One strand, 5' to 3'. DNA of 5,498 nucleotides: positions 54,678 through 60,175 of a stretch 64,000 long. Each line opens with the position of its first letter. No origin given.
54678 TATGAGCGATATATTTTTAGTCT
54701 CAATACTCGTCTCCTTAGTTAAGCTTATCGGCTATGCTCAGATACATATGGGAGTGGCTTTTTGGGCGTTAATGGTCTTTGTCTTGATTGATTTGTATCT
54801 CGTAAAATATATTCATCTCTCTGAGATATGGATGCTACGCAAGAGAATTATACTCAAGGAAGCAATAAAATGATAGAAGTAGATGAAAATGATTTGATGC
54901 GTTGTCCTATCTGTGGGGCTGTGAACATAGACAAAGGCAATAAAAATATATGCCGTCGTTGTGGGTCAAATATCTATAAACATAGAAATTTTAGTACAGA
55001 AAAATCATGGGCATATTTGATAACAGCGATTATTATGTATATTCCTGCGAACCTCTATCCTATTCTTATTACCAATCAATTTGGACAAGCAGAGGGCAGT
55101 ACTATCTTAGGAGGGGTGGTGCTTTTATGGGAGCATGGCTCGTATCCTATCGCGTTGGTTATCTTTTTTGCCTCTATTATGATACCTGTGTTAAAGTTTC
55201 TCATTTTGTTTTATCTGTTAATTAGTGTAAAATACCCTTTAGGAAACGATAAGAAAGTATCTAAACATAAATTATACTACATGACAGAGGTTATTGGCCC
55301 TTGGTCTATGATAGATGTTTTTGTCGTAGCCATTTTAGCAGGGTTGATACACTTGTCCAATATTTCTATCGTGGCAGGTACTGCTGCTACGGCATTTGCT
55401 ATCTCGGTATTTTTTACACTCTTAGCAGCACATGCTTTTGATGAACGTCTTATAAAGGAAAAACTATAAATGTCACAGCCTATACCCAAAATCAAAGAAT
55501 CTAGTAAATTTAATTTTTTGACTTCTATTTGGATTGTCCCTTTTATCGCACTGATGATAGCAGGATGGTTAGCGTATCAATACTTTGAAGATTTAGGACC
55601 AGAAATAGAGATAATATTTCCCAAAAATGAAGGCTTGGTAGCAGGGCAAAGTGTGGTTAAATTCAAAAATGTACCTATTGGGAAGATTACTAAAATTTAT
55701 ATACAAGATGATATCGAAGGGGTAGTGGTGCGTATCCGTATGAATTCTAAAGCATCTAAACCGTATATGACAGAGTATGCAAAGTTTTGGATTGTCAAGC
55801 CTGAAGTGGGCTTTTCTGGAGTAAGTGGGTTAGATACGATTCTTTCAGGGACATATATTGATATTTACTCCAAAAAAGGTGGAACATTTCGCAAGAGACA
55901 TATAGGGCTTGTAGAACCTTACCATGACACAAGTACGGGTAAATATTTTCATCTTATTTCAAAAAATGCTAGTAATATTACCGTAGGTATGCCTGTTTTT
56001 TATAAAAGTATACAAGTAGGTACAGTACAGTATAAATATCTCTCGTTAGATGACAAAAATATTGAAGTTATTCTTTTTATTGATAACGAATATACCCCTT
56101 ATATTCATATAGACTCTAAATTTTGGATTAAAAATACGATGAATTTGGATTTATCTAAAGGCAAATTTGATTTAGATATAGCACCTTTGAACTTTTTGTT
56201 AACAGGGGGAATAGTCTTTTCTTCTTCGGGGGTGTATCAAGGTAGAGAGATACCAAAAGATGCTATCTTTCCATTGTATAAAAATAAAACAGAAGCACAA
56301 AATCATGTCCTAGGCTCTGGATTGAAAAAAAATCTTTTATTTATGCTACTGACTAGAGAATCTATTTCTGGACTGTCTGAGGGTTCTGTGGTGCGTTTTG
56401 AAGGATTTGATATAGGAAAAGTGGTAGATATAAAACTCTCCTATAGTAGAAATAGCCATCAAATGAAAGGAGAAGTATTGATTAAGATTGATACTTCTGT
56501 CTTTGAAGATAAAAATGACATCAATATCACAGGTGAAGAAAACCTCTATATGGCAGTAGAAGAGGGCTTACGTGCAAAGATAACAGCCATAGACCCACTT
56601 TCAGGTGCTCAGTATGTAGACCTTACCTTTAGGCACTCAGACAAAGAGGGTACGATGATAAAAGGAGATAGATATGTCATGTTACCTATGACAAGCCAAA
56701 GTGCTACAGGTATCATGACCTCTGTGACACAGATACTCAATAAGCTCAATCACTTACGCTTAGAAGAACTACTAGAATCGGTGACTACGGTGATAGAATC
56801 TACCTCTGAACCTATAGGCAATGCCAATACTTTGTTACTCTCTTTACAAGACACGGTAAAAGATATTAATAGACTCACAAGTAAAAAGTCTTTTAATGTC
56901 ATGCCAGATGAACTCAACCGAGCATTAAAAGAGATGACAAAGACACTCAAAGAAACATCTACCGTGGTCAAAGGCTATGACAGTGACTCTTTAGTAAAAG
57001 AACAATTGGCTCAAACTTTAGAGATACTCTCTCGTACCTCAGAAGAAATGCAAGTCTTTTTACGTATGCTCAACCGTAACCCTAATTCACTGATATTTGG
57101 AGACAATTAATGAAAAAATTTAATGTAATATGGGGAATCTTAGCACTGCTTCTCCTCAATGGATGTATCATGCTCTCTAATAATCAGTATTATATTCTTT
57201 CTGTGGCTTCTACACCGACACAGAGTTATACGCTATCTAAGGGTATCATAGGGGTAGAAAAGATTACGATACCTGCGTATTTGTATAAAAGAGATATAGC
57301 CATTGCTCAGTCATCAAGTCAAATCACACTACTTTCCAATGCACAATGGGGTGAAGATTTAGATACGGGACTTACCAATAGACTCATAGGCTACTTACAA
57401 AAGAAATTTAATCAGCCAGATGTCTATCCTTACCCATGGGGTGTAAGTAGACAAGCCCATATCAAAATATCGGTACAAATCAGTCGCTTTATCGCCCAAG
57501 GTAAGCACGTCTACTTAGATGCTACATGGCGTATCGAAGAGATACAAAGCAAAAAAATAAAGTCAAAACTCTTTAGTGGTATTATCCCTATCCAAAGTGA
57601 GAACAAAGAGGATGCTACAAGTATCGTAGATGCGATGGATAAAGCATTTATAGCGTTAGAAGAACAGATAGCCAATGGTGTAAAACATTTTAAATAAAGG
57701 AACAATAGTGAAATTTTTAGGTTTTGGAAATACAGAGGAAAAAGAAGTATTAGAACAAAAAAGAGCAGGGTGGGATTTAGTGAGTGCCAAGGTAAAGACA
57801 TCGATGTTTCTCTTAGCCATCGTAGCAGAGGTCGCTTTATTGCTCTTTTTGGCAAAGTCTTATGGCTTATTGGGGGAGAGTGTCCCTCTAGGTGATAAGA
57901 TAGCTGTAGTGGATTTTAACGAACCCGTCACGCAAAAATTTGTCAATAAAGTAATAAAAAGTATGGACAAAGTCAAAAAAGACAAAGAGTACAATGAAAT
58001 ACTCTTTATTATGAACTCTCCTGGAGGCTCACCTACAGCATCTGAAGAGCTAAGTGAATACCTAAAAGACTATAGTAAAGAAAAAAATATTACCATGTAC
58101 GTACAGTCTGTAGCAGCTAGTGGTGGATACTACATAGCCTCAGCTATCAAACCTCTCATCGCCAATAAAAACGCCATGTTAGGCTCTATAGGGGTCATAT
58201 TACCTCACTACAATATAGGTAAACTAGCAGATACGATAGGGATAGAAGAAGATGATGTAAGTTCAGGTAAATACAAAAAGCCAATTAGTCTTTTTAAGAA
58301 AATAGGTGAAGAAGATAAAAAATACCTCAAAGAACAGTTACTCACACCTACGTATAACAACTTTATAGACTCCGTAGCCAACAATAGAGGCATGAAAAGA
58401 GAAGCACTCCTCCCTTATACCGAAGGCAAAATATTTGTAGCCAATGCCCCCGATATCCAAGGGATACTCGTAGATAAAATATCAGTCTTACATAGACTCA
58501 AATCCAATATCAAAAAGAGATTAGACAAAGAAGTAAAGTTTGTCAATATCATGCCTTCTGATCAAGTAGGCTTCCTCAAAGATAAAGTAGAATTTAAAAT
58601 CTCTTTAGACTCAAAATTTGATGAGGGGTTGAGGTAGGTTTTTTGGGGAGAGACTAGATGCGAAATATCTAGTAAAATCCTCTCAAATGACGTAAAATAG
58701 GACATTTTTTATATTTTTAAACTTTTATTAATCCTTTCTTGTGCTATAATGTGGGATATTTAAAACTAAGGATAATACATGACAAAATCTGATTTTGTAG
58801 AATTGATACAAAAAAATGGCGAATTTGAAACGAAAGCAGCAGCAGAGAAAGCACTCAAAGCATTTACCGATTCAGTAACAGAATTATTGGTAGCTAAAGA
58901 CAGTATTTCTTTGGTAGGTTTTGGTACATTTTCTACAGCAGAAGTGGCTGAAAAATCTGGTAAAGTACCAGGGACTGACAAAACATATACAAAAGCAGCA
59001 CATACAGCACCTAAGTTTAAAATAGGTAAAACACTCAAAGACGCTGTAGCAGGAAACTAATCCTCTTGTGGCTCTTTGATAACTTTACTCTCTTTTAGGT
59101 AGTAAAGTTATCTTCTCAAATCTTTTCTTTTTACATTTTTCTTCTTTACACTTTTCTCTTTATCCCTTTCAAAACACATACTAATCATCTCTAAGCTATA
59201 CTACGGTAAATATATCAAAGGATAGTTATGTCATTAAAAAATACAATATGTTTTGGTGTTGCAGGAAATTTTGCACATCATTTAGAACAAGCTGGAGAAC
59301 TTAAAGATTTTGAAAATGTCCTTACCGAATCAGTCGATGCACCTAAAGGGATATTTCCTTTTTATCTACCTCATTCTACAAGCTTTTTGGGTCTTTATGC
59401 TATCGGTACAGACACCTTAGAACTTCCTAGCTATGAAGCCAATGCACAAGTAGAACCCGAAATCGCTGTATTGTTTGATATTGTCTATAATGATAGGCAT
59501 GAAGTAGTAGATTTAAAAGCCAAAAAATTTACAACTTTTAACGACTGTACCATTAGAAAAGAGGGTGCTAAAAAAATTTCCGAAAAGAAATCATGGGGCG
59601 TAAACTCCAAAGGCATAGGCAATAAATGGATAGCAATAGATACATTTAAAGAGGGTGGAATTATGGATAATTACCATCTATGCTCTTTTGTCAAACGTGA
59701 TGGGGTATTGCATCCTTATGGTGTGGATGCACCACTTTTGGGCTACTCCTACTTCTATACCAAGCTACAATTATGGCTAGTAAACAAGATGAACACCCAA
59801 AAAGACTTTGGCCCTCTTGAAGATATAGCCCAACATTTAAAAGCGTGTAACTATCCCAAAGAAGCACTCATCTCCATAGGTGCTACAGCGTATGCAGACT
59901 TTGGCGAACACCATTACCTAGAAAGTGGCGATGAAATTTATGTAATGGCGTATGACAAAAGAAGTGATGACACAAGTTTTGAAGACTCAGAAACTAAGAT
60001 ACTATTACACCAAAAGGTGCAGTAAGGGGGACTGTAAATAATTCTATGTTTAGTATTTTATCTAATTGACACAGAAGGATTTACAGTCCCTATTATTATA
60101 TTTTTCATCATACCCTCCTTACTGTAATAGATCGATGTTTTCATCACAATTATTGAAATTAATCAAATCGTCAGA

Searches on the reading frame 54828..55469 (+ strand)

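Call 56: search_protein_families(library=pfam, proteins=[window:54828-55469:+], max_evalue=1)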
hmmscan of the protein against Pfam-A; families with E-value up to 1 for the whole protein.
window:54828-55469:+ (213 aa): 11 families
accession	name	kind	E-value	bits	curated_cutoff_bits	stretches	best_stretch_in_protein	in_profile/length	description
PF04403.18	PqiA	-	2.4e-46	157.9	23.8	1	59-209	3-151/156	Paraquat-inducible protein A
PF13248.11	Zn_ribbon_3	-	0.00073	19.4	27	1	25-49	4-26/26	zinc-ribbon domain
PF24463.1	DUF7577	-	0.0028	17.7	28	1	24-48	3-25/27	Domain of unknown function (DUF7577)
PF08271.17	Zn_Ribbon_TF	-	0.012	15.5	29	1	24-48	1-28/43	TFIIB zinc-binding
PF18912.6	DZR_2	-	0.027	14.7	27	1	25-49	9-31/56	Double zinc ribbon domain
PF25665.1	His1_capsid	-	0.069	13.6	27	1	118-179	7-69/73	His1 virus capsid protein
PF09723.15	Zn_ribbon_8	-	0.31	11.5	34.4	0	17-34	20-37/41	Zinc ribbon domain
PF12760.12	Zn_ribbon_IS1595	-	0.33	11.4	25.4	0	37-61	16-38/46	Transposase zinc-ribbon domain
PF15061.11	DUF4538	-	0.37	11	27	0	62-81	7-26/57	Domain of unknown function (DUF4538)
PF24292.1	DUF7479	-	0.51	10.9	27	0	21-36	28-43/60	Domain of unknown function (DUF7479)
PF11781.13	Zn_ribbon_RRN7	-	0.59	10.3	27.1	0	24-32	5-13/32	Zinc-finger of RNA-polymerase I-specific TFIIB, Rrn7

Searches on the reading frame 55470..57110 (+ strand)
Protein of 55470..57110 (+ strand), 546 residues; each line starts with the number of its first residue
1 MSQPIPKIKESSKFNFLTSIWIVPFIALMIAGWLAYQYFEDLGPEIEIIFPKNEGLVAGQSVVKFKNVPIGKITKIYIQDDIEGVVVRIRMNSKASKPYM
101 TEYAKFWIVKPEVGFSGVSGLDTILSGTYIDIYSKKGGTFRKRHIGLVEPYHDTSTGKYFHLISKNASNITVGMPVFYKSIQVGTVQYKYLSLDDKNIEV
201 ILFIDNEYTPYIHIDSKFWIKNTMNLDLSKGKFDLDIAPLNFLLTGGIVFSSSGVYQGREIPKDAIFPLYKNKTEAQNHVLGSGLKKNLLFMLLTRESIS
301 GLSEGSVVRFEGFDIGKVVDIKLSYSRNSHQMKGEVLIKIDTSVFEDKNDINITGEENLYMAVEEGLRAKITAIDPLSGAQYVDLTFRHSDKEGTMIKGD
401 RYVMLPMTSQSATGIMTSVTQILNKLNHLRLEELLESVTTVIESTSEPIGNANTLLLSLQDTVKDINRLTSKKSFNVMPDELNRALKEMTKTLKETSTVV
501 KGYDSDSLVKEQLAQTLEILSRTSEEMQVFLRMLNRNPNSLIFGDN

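Call 92: search_protein_families(library=pfam, proteins=[window:55470-57110:+], max_evalue=0.00001)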
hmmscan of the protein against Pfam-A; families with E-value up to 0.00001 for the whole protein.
window:55470-57110:+ (546 aa): 1 family
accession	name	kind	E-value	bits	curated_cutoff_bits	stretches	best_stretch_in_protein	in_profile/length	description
PF02470.25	MlaD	-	7.9e-30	103.4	25.1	3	43-132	2-78/81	MlaD protein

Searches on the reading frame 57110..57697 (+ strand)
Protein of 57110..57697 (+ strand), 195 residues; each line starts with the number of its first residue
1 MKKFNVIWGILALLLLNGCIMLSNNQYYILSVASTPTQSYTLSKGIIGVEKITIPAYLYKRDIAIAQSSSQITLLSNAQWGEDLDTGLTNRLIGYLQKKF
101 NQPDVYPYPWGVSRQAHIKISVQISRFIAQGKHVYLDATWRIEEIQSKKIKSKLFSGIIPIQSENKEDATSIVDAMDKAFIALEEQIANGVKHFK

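Call 56: search_protein_families(library=pfam, proteins=[window:57110-57697:+], max_evalue=1)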
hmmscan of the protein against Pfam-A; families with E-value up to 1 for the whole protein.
window:57110-57697:+ (195 aa): 1 family
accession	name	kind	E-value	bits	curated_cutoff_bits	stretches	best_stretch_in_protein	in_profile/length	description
PF03886.18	ABC_trans_aux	-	3.2e-26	92.3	26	1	28-188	1-161/161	ABC-type transport auxiliary lipoprotein component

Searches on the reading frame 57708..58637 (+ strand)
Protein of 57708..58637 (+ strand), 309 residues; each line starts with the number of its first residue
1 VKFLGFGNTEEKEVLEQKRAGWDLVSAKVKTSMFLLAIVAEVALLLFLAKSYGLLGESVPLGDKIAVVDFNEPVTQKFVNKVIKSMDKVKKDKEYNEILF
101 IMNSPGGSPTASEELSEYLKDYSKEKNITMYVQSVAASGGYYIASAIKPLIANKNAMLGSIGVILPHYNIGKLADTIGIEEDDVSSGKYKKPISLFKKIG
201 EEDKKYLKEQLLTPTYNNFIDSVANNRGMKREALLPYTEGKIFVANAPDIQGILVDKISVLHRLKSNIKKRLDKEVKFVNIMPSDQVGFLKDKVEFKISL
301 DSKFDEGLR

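Call 92: search_protein_families(library=pfam, proteins=[window:57708-58637:+], max_evalue=0.00001)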
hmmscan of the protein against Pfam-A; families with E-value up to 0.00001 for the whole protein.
window:57708-58637:+ (309 aa): 2 families
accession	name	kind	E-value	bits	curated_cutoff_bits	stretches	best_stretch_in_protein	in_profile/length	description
PF01343.23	Peptidase_S49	-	1.4e-29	103.5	24.9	1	123-270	4-149/154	Peptidase family S49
PF25145.1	NfeD1b_N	-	1.9e-07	31.3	40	1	67-164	4-98/189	NfeD1b, N-terminal domain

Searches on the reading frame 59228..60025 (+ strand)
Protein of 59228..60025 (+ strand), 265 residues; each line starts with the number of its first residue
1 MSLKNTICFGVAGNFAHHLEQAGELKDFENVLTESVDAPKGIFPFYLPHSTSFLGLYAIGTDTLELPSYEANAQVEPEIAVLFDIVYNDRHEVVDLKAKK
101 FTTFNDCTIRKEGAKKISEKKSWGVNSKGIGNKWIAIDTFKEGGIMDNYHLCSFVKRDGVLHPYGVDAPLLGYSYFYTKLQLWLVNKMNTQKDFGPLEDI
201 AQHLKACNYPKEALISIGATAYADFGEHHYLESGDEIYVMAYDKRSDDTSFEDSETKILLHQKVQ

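Call 56: search_protein_families(library=pfam, proteins=[window:59228-60025:+], max_evalue=1)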
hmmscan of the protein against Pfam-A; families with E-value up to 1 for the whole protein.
window:59228-60025:+ (265 aa): 2 families
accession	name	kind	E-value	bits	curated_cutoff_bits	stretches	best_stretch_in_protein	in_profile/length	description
PF18985.5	DUF5718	-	1.1e-91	307.3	25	1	24-246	1-223/250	Family of unknown function (DUF5718)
PF01557.24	FAA_hydrolase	-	0.074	13.1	23.9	1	9-114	3-100/214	Fumarylacetoacetate (FAA) hydrolase C-terminal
